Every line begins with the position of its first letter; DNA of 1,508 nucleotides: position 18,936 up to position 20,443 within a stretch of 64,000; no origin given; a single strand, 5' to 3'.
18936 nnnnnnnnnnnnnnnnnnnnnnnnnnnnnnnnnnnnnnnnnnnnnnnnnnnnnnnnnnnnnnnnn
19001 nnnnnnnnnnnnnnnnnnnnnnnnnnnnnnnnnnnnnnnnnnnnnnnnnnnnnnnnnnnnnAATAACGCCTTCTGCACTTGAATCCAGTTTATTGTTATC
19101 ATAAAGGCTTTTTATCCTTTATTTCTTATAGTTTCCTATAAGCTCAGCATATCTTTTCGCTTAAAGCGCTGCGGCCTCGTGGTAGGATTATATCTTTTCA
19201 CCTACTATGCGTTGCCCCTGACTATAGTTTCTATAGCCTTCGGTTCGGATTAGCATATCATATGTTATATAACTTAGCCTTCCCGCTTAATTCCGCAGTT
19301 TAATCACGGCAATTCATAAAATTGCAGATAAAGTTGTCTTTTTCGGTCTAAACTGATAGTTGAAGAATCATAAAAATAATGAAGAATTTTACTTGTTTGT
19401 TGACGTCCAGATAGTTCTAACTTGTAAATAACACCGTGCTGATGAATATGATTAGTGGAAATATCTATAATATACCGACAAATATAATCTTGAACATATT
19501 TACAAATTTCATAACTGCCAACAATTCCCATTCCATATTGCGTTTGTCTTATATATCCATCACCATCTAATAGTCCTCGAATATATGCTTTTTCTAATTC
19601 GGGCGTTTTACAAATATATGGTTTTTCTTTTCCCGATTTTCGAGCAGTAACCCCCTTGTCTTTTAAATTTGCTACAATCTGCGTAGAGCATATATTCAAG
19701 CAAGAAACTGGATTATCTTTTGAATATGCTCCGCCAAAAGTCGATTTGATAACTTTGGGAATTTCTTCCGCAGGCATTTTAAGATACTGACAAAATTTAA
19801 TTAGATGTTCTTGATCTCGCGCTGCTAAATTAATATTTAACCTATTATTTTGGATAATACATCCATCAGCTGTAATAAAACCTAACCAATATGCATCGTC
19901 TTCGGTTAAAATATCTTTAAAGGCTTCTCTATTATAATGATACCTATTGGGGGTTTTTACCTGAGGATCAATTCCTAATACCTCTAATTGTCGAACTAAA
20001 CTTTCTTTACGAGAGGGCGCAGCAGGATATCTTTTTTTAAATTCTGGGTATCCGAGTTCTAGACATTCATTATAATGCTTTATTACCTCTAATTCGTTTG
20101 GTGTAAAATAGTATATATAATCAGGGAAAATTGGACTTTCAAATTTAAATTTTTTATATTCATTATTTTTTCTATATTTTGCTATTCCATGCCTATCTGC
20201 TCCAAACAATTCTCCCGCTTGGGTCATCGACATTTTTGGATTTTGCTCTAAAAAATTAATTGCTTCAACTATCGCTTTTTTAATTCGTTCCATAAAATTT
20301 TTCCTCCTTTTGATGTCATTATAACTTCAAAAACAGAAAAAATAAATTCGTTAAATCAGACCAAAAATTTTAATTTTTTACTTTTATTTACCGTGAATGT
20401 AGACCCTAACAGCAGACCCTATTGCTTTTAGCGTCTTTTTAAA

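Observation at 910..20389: Four group I introns with homing endonuclease genes, in two sequence-related pairs, splitting core replication and recombination genes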

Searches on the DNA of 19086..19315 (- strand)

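Call 24: search_dna_similar(query=window:19086-19315:-, collection=phages, mode=distant, max_evalue=0.01, max_rows=30)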
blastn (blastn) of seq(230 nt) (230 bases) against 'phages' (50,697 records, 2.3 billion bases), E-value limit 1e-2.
Records with a match: 65; places in all: 69; records where one place covers at least 80% of the query: 0.
Best place of each record, by identity: 90-95% 11; 80-90% 45; 60-80% 9.
By first word of the organism name: Bacillus 19; Staphylococcus 14; Clostridium 14; Bacteriophage 4; Clostridioides 4; Lactobacillus 2; Yersinia 2; bajarodcaudo 1; Arcanobacterium 1; Alicyclobacillus 1; and 3 more.
By host as written in the record: - 9; Clostridium perfringens 6; Bacillus thuringiensis subsp. kurstaki 4; Clostridium_AP sp000509125 DA266 4; Mammaliicoccus sciuri C6854 3; Staphylococcus epidermidis 3; Bacillus thuringiensis kurstaki 3; Lactobacillus delbrueckii subsp. lactis 2; and 25 more.
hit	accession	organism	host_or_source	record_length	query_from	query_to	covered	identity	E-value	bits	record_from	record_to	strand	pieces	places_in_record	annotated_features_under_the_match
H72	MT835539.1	Bacteriophage sp.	human fecal samples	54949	106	225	52%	72.1%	3e-6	58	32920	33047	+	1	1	record has no annotation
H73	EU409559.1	Lactobacillus phage JCL1032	Lactobacillus delbrueckii subsp. lactis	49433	106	222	51%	72.5%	8e-7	59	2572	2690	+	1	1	putative terminase large subunit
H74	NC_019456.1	Lactobacillus phage JCL1032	Lactobacillus delbrueckii subsp. lactis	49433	106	222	51%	72.5%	8e-7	59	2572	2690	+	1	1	terminase large subunit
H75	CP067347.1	Clostridioides phage ES-S-0107-01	Clostridioides sp. ES-S-0107-01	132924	125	224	43%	82.1%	9e-19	99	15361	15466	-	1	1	record has no annotation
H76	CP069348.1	Clostridioides phage pCD1602_4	water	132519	158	224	29%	91.0%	1e-17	95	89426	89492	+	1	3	record has no annotation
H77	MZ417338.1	Staphylococcus phage PG-2021_4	Mammaliicoccus sciuri C6854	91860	158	224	29%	91.0%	1e-17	95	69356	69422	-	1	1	record has no annotation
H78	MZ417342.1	Staphylococcus phage PG-2021_68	Mammaliicoccus sciuri C6854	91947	158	224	29%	91.0%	1e-17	95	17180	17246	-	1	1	record has no annotation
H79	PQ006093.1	bajarodcaudo virus 2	Neotoma bryanti feces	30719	159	223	28%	90.8%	1e-16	92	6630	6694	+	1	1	none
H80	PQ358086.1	Arcanobacterium phage TPWB06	Arcanobacterium sp.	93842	158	223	29%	87.9%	2e-14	84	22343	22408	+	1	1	none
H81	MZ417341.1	Staphylococcus phage PG-2021_67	Mammaliicoccus sciuri C6854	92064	158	223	29%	87.9%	2e-14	84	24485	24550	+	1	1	record has no annotation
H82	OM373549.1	Staphylococcus phage vB_SpsS-DH5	Staphylococcus pseudintermedius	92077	158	223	29%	87.9%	2e-14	84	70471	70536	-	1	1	record has no annotation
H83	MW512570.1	Clostridioides phage CD1801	Clostridioides difficile CD1801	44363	162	227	29%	86.4%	8e-13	80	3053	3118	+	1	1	none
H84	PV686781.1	Alicyclobacillus phage MMB025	Alicyclobacillus acidoterrestris MMB007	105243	158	222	28%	86.2%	3e-12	78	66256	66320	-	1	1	hypothetical protein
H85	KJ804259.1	Staphylococcus phage 6ec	Homo sapiens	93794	158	223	29%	83.8%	8e-7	60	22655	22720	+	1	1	none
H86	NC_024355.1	Staphylococcus phage 6ec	Homo sapiens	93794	158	223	29%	83.8%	8e-7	60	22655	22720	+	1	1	none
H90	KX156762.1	Staphylococcus phage vB_SauS_IMEP5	Staphylococcus aureus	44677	158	223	29%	83.3%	4e-10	71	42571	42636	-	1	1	hypothetical protein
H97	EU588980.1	Clostridium phage phiCP39-O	Clostridium perfringens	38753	165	223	26%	91.5%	2e-14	85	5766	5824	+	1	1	none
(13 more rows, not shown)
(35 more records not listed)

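Call 25: get_annotated_region(hit=H73, flank=1500)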
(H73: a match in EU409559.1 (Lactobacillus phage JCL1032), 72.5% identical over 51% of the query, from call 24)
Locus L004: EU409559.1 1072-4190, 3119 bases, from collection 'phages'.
description: Lactobacillus phage JCL1032, complete genome.
organism: Lactobacillus phage JCL1032 (NCBI taxid 37105)
taxonomy: Viruses; Duplodnaviria; Heunggongvirae; Uroviricota; Caudoviricetes
host: Lactobacillus delbrueckii subsp. lactis; source: -; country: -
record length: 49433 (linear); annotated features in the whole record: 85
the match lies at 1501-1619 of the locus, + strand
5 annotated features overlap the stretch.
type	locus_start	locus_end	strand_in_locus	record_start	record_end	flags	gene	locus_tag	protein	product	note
regulatory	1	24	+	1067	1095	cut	-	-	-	terminator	putative transcriptional terminator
CDS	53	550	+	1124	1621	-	-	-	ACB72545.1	putative terminase small subunit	ORF3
CDS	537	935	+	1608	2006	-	-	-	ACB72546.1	putative HNH endonuclease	ORF4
CDS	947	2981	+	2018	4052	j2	-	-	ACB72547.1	putative terminase large subunit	ORF5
CDS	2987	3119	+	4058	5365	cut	-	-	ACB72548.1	putative portal protein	ORF6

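Call 26: get_annotated_region(hit=H97, flank=1500)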
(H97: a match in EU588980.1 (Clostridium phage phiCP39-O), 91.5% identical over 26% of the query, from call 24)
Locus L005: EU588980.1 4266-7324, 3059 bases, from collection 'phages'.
description: Clostridium phage 39-O, complete genome.
organism: Clostridium phage phiCP39-O (NCBI taxid 541865)
taxonomy: Viruses; Duplodnaviria; Heunggongvirae; Uroviricota; Caudoviricetes
host: Clostridium perfringens; source: -; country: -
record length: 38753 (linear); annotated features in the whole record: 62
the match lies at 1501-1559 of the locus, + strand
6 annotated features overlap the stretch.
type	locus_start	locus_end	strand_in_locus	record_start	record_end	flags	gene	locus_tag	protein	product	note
CDS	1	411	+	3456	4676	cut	-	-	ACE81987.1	minor head protein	-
CDS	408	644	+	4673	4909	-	-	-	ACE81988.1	hypothetical protein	-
CDS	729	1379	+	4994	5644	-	-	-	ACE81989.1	hypothetical protein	similar to Staphylococcus phage protein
CDS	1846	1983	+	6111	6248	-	-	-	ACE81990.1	hypothetical protein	-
CDS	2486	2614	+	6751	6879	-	-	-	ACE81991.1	hypothetical protein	-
CDS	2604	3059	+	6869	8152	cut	-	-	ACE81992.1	integrase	-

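Call 27: get_annotated_region(hit=H83, flank=1500)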
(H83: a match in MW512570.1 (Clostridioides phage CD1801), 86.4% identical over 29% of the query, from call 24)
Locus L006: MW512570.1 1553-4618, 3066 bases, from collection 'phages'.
description: Clostridioides phage CD1801, complete genome.
organism: Clostridioides phage CD1801 (NCBI taxid 2803369)
taxonomy: Viruses; Duplodnaviria; Heunggongvirae; Uroviricota; Caudoviricetes
host: Clostridioides difficile CD1801; source: sewage slurry; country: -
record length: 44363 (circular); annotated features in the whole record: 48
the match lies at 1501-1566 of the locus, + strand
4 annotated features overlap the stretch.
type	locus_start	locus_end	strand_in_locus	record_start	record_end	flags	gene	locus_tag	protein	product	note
CDS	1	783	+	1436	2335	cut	-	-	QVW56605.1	portal protein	-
CDS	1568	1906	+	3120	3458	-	-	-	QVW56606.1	hypothetical protein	-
CDS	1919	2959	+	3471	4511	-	-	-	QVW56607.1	capsid morphogenesis protein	-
CDS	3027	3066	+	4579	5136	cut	-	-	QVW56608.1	hypothetical protein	-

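Call 28: get_annotated_region(hit=H90, flank=1500)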
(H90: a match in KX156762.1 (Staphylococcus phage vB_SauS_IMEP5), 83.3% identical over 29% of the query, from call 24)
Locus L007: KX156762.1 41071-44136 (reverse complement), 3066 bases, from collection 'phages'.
description: Staphylococcus phage vB_SauS_IMEP5, complete genome.
organism: Staphylococcus phage vB_SauS_IMEP5 (NCBI taxid 1852565)
taxonomy: Viruses; Duplodnaviria; Heunggongvirae; Uroviricota; Caudoviricetes
host: Staphylococcus aureus; source: -; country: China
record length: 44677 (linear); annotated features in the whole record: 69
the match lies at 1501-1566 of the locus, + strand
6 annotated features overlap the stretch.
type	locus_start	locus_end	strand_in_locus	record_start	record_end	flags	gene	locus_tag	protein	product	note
CDS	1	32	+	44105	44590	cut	-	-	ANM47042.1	terminase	-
CDS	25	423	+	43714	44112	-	-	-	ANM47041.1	terminase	-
CDS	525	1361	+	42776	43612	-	-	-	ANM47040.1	hypothetical protein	-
CDS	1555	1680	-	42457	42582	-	-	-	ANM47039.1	hypothetical protein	-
CDS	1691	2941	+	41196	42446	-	-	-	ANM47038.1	terminase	-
CDS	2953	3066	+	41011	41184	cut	-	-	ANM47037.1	hypothetical protein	-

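Call 56: search_rna_families(source=L004, start=1340, end=1640, threshold=evalue, max_evalue=10, show_alignments=1)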
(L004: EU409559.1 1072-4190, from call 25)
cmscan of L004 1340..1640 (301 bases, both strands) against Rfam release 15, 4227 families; matches with E-value up to 10: 1.
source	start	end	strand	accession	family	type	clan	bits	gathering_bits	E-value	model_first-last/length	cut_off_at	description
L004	1485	1557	+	RF01546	TB6Cs1H1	Gene; snRNA; snoRNA; HACA-box;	-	12.5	40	6.6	1-66/66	no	Trypanosomatid snoRNA TB6Cs1H1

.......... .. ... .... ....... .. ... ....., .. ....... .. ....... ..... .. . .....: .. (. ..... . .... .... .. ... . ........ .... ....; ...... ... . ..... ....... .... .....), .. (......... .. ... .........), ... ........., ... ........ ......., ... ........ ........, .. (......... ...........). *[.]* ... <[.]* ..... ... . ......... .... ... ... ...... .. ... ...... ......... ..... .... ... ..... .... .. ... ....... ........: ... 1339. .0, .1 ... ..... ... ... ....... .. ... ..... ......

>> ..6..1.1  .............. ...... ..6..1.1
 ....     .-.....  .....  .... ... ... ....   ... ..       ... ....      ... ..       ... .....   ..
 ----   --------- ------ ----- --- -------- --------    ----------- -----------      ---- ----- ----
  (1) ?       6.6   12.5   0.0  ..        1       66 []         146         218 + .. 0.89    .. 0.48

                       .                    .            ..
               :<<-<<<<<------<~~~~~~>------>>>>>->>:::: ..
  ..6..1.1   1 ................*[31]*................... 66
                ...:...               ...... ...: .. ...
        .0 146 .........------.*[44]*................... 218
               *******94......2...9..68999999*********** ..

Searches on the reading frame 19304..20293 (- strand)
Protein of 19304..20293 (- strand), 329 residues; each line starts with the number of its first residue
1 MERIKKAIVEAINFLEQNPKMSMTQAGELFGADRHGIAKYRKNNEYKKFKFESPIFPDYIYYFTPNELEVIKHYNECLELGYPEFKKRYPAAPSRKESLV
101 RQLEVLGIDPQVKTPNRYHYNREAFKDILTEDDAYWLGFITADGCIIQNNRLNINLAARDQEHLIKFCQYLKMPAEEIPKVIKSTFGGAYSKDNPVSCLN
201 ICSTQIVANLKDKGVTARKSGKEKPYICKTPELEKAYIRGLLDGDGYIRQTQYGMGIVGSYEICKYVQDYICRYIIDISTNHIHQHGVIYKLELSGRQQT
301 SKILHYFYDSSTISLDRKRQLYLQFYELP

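Call 12: search_protein_families(library=pfam, proteins=[window:19304-20293:-], max_evalue=0.01)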
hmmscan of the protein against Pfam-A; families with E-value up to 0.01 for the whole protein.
window:19304-20293:- (329 aa): 1 family
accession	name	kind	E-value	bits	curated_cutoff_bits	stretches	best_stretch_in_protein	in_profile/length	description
PF14528.11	LAGLIDADG_3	-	6.9e-07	29.9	22.5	0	233-256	2-25/82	LAGLIDADG-like domain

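Call 75: search_protein_families(library=phrogs, proteins=[window:19304-20293:-], max_evalue=0.00001)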
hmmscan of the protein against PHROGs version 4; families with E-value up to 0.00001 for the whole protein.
window:19304-20293:- (329 aa): 1 family
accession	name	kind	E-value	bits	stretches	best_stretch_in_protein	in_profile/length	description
phrog_4645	-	DNA, RNA and nucleotide metabolism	6.1e-40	138.3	1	113-325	89-303/308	endonuclease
